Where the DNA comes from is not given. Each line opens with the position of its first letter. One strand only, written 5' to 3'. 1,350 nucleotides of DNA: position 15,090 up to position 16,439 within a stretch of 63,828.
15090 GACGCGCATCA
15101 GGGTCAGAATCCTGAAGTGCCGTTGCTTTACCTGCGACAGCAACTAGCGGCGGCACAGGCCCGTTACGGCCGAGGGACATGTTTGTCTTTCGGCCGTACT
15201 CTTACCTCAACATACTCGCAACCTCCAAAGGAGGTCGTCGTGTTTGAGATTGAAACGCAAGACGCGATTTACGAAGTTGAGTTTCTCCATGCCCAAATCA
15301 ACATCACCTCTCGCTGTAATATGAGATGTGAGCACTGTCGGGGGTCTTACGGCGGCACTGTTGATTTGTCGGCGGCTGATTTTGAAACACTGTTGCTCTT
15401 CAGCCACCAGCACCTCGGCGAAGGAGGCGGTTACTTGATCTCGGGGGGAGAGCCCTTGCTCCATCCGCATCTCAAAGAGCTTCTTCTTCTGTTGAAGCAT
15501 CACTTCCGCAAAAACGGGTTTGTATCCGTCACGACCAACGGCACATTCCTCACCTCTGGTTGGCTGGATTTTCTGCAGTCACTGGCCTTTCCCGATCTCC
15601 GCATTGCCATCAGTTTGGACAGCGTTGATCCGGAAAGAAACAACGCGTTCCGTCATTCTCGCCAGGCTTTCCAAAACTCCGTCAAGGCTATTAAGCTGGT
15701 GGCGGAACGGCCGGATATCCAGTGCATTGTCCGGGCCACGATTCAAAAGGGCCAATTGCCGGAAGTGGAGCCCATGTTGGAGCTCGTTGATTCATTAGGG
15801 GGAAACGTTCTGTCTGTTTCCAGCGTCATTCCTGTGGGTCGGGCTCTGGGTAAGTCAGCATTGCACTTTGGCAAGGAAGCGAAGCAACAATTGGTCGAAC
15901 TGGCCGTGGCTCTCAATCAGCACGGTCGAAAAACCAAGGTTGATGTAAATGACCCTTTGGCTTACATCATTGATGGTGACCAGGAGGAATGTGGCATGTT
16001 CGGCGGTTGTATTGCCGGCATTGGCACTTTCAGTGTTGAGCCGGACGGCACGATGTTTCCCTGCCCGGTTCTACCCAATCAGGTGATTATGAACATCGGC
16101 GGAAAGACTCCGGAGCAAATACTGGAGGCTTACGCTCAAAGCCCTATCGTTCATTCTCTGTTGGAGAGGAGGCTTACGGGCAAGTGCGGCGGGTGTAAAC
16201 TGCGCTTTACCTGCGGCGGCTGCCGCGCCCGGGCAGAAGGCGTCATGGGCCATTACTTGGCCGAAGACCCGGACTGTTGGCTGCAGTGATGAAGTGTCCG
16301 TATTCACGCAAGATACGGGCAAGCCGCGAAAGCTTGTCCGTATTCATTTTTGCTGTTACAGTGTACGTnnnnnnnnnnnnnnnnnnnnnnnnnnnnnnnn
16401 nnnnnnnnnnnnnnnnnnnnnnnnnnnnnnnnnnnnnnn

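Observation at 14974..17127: Promoter, 20-codon Cys-rich micro-ORF, hairpin, radical SAM/SPASM enzyme and nucleotidyltransferase: a minimal RiPP-like (or defence-like) cassette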

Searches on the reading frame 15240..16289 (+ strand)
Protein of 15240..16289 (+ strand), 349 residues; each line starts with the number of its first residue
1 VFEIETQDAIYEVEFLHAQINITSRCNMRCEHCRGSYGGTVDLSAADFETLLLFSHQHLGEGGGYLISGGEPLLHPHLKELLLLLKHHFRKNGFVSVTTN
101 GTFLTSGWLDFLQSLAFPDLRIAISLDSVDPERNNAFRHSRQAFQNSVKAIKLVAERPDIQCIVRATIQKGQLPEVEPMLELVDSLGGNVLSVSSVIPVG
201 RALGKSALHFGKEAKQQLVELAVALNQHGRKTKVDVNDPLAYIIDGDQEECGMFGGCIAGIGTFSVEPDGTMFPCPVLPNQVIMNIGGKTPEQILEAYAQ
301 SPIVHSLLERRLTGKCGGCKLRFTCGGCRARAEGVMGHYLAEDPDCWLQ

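Call 3: search_protein_families(library=ncbifam, proteins=[window:15240-16289:+], max_evalue=0.01)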
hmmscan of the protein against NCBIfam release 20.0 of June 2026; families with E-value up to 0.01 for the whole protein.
window:15240-16289:+ (349 aa): 70 families (the best 25 are shown)
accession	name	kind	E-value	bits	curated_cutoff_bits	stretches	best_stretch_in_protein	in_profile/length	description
TIGR04055.1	rSAM_NirJ2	equivalog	5.9e-37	127.9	500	1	21-347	5-323/326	putative heme d1 biosynthesis radical SAM protein NirJ2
TIGR04053.2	TIGR04053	equivalog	1.1e-33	117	395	2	22-210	14-200/366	TIGR04053 family radical SAM/SPASM domain-containing protein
TIGR04545.1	rSAM_ahbD_hemeb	equivalog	1.7e-31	109.9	500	1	21-347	5-336/339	heme b synthase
TIGR04051.1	rSAM_NirJ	equivalog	1.7e-25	89.8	515.45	1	21-348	7-348/354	heme d1 biosynthesis radical SAM protein NirJ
NF012164.0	AlbA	equivalog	1.7e-23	82.8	850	1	16-330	113-413/442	subtilosin maturase AlbA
TIGR04303.1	GeoRSP_rSAM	equivalog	2e-23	83.5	400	1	21-347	10-325/325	GeoRSP system radical SAM/SPASM protein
TIGR04054.1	rSAM_NirJ1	equivalog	3e-23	82.1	650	1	20-348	40-382/387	putative heme d1 biosynthesis radical SAM protein NirJ1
TIGR04133.1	rSAM_w_lipo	hypoth_equivalog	4.3e-23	81.8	425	1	21-321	29-323/350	TIGR04133 family radical SAM/SPASM protein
NF050035.1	rSAM_WgK_link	exception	4.3e-21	75.3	650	2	18-235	11-223/367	radical SAM/SPASM peptide maturase WgkB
TIGR04340.1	rSAM_ACGX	hypoth_equivalog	1.3e-20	74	400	1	17-347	4-338/341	radical SAM/SPASM domain protein, ACGX system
TIGR04251.1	SCM_rSAM_ScmF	equivalog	4.1e-20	72.5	400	1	22-330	10-323/353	SynChlorMet cassette radical SAM/SPASM protein ScmF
TIGR04250.1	SCM_rSAM_ScmE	equivalog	3.3e-19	69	400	1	19-347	6-346/358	SynChlorMet cassette radical SAM/SPASM protein ScmE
TIGR04546.1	rSAM_ahbC_deAc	equivalog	8.9e-19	67.5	650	2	21-185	44-202/390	12,18-didecarboxysiroheme deacetylase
NF047865.1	rSAM_PapB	equivalog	4.9e-18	65.4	340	1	20-331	7-319/330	PapB family radical SAM/SPASM ranthipeptide maturase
NF041298.1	rSAM_mat_DynA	equivalog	9.4e-18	64.3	450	1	20-346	5-339/356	dynobactin maturation radical SAM/SPASM protein DynA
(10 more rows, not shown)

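Call 4: search_protein_families(library=pfam, proteins=[window:15240-16289:+], max_evalue=0.01)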
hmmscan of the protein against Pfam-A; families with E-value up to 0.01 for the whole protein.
window:15240-16289:+ (349 aa): 1 family
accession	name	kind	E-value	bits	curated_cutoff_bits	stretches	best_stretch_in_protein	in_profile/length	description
PF04055.27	Radical_SAM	-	1.5e-18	67.9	29.5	1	20-182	1-165/166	Radical SAM superfamily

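Call 8: find_homologous_proteins(query=window:15240-16289:+, max_evalue=1e-10)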
Query window:15240-16289:+ (349 aa): 242 proteins with E <= 1e-10 among 3854 candidates; the best 120 are listed.
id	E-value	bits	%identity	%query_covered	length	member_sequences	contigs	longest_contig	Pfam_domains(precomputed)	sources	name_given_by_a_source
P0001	1.1e-237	806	100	100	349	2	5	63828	PF04055.28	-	-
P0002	2.7e-206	703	87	100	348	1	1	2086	PF04055.28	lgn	-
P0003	1.2e-205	700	86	100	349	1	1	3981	PF04055.28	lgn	-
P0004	5.7e-204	695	85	99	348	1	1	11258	PF04055.28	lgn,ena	-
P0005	2.1e-193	660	82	100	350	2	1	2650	PF04055.28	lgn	-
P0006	4.8e-193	659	80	99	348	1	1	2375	PF04055.28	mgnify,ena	mgnify:CR=1 FL=1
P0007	1.6e-185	634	78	100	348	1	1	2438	PF04055.28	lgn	-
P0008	7.8e-184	629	77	100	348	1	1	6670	PF04055.28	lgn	-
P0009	4.3e-181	620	75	100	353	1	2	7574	PF04055.28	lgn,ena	-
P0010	8.7e-181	619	76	100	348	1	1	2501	PF04055.28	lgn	-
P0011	6.4e-171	586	72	100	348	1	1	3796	PF04055.28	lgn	-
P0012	1.7e-167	575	70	99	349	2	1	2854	PF04055.28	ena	-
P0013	4.6e-166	570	69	100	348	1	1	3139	PF04055.28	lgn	-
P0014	5.5e-166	570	69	100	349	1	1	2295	PF04055.28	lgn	-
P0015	5.3e-154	531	71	92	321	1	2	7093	PF04055.28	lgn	-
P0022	5.9e-143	494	62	100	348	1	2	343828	PF04055.28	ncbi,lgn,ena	-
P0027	3.2e-139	482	59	100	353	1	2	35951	PF04055.28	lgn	-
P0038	1.4e-114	401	53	99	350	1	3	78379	PF04055.28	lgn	-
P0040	5.7e-112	392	52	100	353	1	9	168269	PF04055.28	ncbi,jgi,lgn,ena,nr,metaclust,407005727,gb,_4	ncbi:MAG: radical SAM protein [uncultured bacterium]|nr:MAG: radical SAM protein [uncultured bacteri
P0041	2.4e-107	377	50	100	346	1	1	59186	PF04055.28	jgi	jgi:AdoMet-dependent heme synthase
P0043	3.0e-104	367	47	100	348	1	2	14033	PF04055.28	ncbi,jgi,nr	ncbi:MAG: radical SAM protein [Kiritimatiellae bacterium]|jgi:radical SAM protein with 4Fe4S-binding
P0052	1.2e-69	253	38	100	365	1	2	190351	PF04055.28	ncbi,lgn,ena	ncbi:MAG: radical SAM protein [Patescibacteria group bacterium]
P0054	3.2e-69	252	39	99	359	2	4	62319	PF04055.28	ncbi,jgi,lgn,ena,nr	ncbi:MAG TPA: radical SAM protein [Candidatus Paceibacterota bacterium]|jgi:radical SAM protein with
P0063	3.0e-66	242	38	100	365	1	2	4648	PF04055.28,PF13353.12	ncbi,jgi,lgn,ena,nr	ncbi:MAG: radical SAM protein [Planctomycetaceae bacterium]|nr:radical SAM protein [Planctomycetacea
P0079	3.1e-62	229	37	99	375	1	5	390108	PF04055.28,PF13353.12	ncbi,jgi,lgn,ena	-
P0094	9.3e-55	204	34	99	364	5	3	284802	PF04055.28,PF13353.12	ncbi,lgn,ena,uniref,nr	ncbi:radical SAM protein [Faecalitalea cylindroides]|uniref:radical SAM protein n=1 Tax=Faecalitalea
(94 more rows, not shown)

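Call 9: find_related_loci(query=window:15240-16286:+, collection=genome_contigs, flank=5000)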
Query window:15240-16286:+ (349 aa) in genome_contigs; peptide patterns used: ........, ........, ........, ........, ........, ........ (x = any residue, [..] = any of these).
55 stretches matched a pattern, but none encodes a relative of the query by tblastn (E <= 1e-3).

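Call 11: find_related_loci(query=A1, collection=genome_contigs, flank=4000)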
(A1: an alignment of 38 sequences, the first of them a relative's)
Query A1 (349 aa) in genome_contigs; peptide patterns used: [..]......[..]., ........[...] (x = any residue, [..] = any of these).
600 stretches matched a pattern (row limit reached: there are more); 436 encode a relative of the query (tblastn E <= 1e-3); the best 80 are kept; 80 distinct loci.
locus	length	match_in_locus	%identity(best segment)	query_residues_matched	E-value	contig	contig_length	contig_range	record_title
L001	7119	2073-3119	62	1-349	1e-149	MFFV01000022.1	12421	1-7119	MAG: Candidatus Falkowbacteria bacterium RIFCSPLOWO2_02_FULL_45_15 rifcsplowo2_02_scaffold_25893, whole genome shotgun s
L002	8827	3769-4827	52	1-348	7e-119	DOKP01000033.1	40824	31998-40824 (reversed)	MAG TPA_asm: Candidatus Moraniibacteriota bacterium isolate UBA9337 contig_216, whole genome shotgun sequence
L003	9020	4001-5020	31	21-346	4e-38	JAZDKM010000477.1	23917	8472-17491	MAG: Planctomycetota bacterium isolate MEGAHIT-group-0.533 k141_2090522, whole genome shotgun sequence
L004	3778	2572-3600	28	21-349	5e-37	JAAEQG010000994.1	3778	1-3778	MAG: bacterium isolate Gpa_12 GpaG_CONTIG3134998, whole genome shotgun sequence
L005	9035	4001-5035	31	16-346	5e-37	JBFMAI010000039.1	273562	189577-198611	MAG: Planctomycetota bacterium isolate MAG134 MAG134_39, whole genome shotgun sequence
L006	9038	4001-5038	30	16-346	7e-37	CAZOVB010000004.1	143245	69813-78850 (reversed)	MAG TPA_asm: uncultured Planctomycetaceae bacterium isolate SRP332253_co1_228 genome assembly, contig: NODE_68_length_14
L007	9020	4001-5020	29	21-346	3e-36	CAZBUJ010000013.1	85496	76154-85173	MAG TPA_asm: uncultured Phycisphaeraceae bacterium isolate SRP323688_co1_260 genome assembly, contig: NODE_563_length_85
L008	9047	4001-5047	28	16-346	4e-36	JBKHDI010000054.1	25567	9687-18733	MAG: Phycisphaerae bacterium isolate D1M03_8 NODE_922_length_25567_cov_11.612143, whole genome shotgun sequence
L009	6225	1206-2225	30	21-346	2e-35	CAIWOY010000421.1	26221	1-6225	MAG: uncultured Phycisphaerales bacterium isolate AlinenSedimentsCore3_bin-0378 genome assembly, contig: bin-0378:421/46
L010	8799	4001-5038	31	16-346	2e-35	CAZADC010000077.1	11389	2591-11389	MAG TPA_asm: uncultured Planctomycetaceae bacterium isolate SRP332253_co2_121 genome assembly, contig: NODE_5644_length_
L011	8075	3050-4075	31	21-346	1e-34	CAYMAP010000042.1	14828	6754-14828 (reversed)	MAG TPA_asm: uncultured Planctomycetaceae bacterium isolate binchicken_co8_31 genome assembly, contig: NODE_7240_length_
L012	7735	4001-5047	30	13-346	3e-34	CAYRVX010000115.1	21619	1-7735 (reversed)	MAG TPA_asm: uncultured Planctomycetaceae bacterium isolate SRP068000_co1_610 genome assembly, contig: NODE_3191_length_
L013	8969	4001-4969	29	21-346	2e-33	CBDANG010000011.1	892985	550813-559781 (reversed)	MAG: Longimicrobiales bacterium isolate 4ff8b307-611f-46ce-b64a-39cb625f8d25 genome assembly, contig: contig_11, whole g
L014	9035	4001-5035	29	16-346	3e-33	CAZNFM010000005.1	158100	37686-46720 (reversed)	MAG TPA_asm: uncultured Planctomycetaceae bacterium isolate SRP278314_co1_347 genome assembly, contig: NODE_83_length_15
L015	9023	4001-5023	30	21-346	2e-32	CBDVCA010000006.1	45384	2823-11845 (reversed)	MAG TPA_asm: uncultured bacterium isolate SRR22302365_binner123_Refined_46 genome assembly, contig: ERZ25074835.351, who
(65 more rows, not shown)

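Call 12: find_related_loci(query=A1, collection=metagenome_contigs, flank=4000)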
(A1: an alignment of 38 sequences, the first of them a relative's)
Query A1 (349 aa) in metagenome_contigs; peptide patterns used: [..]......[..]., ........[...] (x = any residue, [..] = any of these).
600 stretches matched a pattern (row limit reached: there are more); 424 encode a relative of the query (tblastn E <= 1e-3); the best 80 are kept; 80 distinct loci.
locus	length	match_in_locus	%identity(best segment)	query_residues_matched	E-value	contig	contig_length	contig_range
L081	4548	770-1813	64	1-348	1e-158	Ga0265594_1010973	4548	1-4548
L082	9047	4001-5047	62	1-349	1e-149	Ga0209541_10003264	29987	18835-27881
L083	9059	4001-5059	52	1-348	6e-119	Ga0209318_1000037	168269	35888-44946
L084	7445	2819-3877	52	1-348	5e-119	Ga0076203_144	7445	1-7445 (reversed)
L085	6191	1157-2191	29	16-346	4e-37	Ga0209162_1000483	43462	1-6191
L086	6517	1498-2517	31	21-346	3e-37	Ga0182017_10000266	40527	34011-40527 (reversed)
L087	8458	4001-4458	62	191-348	1e-37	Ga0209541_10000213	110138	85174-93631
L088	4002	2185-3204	30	21-346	9e-37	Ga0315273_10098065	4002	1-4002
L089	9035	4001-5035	30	16-346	2e-36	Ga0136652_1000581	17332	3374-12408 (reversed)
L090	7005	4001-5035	30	16-346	2e-36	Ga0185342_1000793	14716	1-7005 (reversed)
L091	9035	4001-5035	29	16-346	8e-36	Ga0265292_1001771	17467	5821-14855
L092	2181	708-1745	30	16-346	7e-36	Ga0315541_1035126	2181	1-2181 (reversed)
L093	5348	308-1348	30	16-346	1e-35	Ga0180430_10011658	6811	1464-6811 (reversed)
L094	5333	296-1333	32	16-346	3e-35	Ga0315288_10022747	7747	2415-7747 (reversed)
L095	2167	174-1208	30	16-346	8e-35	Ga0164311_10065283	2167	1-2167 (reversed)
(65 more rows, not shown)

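Call 15: find_encoding_contigs(protein=P0004, flank=4000, max_places=2)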
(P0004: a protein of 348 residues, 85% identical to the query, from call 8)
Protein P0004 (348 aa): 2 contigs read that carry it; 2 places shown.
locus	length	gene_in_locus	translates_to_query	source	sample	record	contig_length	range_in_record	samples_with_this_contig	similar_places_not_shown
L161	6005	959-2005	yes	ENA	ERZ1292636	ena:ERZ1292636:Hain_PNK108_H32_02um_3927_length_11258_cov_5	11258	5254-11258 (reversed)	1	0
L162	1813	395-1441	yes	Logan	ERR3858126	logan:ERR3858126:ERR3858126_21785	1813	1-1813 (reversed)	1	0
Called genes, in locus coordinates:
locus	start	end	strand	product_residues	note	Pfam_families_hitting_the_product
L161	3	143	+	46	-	?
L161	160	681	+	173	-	PF10543:ORF6N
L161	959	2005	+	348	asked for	PF04055:Radical_SAM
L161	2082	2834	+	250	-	-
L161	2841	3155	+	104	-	-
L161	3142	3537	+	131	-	PF02518:HATPase_c, PF13589:HATPase_c_3 (weak)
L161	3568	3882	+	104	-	-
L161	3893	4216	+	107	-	PF21716:dnstrm_HI1420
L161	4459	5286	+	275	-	PF04383:KilA-N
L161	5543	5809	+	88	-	PF10543:ORF6N (weak)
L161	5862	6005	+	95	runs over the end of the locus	PF02604:PhdYeFM_antitox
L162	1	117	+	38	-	?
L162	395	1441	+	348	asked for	PF04055:Radical_SAM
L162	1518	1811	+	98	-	?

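Call 16: find_encoding_contigs(protein=P0022, flank=4000, max_places=2)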
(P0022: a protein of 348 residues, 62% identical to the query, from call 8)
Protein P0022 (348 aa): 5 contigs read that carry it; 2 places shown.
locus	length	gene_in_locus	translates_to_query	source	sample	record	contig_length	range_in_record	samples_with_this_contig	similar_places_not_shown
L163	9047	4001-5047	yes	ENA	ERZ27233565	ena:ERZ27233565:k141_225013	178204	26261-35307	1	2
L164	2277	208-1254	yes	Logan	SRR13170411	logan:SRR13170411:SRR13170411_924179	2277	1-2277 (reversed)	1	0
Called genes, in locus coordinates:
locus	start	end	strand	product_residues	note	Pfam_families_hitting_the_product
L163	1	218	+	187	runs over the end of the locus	PF01195:Pept_tRNA_hydro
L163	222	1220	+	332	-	-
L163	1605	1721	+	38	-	-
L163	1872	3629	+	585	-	PF02463:SMC_N, PF13555:AAA_29 (faint), PF00005:ABC_tran, PF13175:AAA_15 (faint), PF13304:AAA_21 (faint), PF12848:ABC_tran_Xtn (weak), PF00005:ABC_tran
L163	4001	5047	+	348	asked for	PF04055:Radical_SAM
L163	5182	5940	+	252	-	-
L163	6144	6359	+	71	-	-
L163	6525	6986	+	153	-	-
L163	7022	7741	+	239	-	PF12645:HTH_16 (faint), PF04542:Sigma70_r2 (faint)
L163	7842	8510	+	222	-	-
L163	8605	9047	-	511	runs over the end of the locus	-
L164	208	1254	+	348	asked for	PF04055:Radical_SAM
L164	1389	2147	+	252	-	-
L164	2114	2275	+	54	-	?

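Call 17: find_encoding_contigs(protein=P0038, flank=4000, max_places=2)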
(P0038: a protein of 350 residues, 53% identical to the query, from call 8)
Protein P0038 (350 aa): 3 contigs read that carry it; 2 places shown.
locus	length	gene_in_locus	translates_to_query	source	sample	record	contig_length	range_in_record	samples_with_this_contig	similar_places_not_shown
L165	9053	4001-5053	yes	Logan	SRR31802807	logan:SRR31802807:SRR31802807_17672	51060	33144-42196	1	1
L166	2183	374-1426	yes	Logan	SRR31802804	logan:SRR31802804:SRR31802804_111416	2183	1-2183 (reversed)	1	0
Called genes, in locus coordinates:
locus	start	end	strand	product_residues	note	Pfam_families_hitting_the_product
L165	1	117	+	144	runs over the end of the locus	PF02590:SPOUT_MTase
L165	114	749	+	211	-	PF09335:VTT_dom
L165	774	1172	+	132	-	-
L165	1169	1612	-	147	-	-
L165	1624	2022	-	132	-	-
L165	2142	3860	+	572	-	PF07973:tRNA_SAD, PF00587:tRNA-synt_2b, PF03129:HGTP_anticodon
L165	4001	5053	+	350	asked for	PF04055:Radical_SAM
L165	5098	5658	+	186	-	-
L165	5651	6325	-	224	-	PF00730:HhH-GPD, PF00633:HHH (weak)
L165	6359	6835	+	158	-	-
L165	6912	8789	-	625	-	PF13385:Laminin_G_3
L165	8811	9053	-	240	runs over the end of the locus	PF00590:TP_methylase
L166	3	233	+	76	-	?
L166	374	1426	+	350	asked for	PF04055:Radical_SAM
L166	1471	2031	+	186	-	-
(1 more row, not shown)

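Call 18: find_encoding_contigs(protein=P0009, flank=4000, max_places=1)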
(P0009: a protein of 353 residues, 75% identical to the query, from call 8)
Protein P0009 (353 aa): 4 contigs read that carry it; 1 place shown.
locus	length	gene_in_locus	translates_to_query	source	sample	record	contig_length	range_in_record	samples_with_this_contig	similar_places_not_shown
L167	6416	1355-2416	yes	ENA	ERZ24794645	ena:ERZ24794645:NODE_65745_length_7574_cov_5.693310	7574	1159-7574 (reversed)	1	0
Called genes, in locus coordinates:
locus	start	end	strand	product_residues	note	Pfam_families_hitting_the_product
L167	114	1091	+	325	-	PF21694:DNA_pol3_delta_C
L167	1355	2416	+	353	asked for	PF04055:Radical_SAM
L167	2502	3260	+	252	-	-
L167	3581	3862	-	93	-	PF15738:YafQ_toxin, PF05016:ParE_toxin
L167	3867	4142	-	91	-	PF04221:RelB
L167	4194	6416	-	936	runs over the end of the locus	PF00675:Peptidase_M16 (weak), PF05193:Peptidase_M16_C, PF08367:M16C_assoc, PF05193:Peptidase_M16_C (weak), PF22516:PreP_C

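Call 19: find_encoding_contigs(protein=P0027, flank=4000, max_places=1)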
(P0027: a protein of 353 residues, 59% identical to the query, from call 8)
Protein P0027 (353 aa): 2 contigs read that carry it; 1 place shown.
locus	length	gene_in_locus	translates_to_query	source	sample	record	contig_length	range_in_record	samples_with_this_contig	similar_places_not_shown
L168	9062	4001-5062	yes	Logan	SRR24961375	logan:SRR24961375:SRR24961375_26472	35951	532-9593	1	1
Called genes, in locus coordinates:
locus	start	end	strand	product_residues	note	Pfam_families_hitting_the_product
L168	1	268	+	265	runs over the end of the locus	?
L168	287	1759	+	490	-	PF01564:Spermine_synth (weak)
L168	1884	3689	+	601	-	PF01368:DHH, PF02272:DHHA1 (weak), PF17768:RecJ_OB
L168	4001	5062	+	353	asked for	PF04055:Radical_SAM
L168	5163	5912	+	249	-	-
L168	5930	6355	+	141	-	PF00075:RNase_H, PF13456:RVT_3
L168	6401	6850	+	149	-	PF04977:DivIC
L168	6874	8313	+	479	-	PF00639:Rotamase, PF13616:Rotamase_3 (weak)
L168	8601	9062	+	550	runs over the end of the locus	PF03330:DPBB_1, PF00768:Peptidase_S11, PF13354:Beta-lactamase2 (weak)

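Call 20: find_encoding_contigs(protein=P0041, flank=4000, max_places=1)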
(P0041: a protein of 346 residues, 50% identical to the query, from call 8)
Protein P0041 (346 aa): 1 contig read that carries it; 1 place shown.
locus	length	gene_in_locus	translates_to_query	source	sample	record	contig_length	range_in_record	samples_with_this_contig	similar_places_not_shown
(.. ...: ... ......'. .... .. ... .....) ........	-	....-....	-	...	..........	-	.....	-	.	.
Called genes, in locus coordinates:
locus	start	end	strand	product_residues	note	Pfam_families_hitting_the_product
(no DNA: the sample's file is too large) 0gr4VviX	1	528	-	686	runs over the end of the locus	-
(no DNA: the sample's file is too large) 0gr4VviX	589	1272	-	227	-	-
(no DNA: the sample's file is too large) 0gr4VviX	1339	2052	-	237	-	PF03796:DnaB_C (faint), PF06745:ATPase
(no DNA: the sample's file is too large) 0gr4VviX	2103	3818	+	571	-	PF08915:tRNA-Thr_ED, PF00587:tRNA-synt_2b, PF03129:HGTP_anticodon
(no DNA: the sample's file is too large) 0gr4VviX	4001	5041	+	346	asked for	PF04055:Radical_SAM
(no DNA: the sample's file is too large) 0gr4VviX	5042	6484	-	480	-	PF00587:tRNA-synt_2b, PF03129:HGTP_anticodon, PF09180:ProRS-C_1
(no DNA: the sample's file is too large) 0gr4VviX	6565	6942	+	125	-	-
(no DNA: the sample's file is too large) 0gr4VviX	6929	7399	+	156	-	-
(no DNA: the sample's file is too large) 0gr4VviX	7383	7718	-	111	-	-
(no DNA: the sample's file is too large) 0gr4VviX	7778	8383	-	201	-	PF01209:Ubie_methyltran, PF13489:Methyltransf_23, PF13847:Methyltransf_31, PF08241:Methyltransf_11, PF08242:Methyltransf_12, PF13649:Methyltransf_25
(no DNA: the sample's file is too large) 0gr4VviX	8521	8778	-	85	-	-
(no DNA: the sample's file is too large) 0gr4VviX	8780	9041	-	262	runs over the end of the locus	-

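Call 21: find_encoding_contigs(protein=P0043, flank=4000, max_places=1)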
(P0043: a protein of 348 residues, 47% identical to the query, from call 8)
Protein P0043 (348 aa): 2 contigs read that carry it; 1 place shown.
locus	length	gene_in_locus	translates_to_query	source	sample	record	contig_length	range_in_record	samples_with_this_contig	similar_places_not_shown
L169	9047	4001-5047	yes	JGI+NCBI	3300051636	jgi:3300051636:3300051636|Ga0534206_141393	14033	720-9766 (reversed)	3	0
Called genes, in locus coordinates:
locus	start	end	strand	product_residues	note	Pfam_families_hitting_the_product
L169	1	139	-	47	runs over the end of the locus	-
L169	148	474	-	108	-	-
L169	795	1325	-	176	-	PF00149:Metallophos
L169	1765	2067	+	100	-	-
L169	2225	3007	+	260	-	PF01048:PNP_UDP_1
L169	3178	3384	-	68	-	-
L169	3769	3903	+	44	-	-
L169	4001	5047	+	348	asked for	PF04055:Radical_SAM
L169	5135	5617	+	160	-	-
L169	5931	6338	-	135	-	-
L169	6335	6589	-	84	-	-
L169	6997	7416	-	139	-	-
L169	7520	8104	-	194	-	-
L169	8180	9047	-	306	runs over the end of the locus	-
